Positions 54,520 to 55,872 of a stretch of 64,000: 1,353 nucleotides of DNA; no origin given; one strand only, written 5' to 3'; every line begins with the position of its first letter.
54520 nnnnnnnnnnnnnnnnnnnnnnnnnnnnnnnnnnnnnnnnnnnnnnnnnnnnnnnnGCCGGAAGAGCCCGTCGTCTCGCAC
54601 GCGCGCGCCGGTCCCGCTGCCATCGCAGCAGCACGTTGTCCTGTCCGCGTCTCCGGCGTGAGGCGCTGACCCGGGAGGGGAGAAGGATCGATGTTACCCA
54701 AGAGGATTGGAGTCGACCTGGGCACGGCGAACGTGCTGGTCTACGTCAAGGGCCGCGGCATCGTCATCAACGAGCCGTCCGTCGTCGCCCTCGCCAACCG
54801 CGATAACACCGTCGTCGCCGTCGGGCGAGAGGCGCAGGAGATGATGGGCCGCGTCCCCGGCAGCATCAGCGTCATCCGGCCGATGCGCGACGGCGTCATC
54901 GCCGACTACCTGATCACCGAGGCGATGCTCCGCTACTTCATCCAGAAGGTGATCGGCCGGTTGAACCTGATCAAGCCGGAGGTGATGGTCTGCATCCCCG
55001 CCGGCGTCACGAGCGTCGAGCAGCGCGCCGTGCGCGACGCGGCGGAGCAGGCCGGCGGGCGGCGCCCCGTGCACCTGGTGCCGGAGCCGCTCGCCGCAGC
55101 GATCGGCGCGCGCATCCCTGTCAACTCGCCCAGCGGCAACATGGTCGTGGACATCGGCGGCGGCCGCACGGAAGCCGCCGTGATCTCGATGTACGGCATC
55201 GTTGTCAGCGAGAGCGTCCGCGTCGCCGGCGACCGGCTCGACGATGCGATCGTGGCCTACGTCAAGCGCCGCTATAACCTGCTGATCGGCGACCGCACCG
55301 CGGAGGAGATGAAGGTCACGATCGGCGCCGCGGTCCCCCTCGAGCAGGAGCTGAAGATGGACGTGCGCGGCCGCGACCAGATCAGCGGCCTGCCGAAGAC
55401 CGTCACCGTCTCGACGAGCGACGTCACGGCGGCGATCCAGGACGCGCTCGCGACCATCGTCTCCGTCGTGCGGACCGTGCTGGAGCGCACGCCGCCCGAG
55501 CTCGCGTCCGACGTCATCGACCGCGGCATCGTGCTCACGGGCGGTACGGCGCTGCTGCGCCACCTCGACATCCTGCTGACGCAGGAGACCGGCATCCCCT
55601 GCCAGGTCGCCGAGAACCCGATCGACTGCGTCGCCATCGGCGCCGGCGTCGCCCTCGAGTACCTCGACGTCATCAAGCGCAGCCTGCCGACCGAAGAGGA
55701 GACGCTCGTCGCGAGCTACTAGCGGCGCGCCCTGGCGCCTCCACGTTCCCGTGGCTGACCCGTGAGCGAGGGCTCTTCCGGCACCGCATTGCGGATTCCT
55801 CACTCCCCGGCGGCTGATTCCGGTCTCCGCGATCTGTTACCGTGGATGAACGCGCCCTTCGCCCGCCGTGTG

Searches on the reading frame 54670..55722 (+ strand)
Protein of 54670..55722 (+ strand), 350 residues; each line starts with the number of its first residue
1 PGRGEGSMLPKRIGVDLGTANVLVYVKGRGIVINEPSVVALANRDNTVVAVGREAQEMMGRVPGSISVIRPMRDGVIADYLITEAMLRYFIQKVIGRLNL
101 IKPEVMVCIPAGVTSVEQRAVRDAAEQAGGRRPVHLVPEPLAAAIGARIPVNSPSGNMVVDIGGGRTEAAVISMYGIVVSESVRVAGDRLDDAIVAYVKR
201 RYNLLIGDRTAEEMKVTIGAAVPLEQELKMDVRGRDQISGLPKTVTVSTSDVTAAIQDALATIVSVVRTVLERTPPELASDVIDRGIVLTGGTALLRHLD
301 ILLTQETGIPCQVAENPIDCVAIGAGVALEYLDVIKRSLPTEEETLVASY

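Call 94: search_protein_families(library=pfam, proteins=[window:54670-55722:+], max_evalue=0.00001)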
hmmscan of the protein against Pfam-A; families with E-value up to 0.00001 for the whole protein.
window:54670-55722:+ (350 aa): 4 families
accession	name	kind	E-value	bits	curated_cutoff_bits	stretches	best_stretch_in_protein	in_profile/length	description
PF06723.19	MreB_Mbl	-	5.7e-136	453.1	27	1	11-336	2-326/327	MreB/Mbl protein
PF14450.12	FtsA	-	1e-07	32.8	31.8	1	158-316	1-112/127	Cell division protein FtsA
PF00022.25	Actin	-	2.3e-06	26.9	27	0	36-201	31-190/410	Actin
PF00012.26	HSP70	-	2.7e-06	26.3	20.6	0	104-328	135-371/599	Hsp70 protein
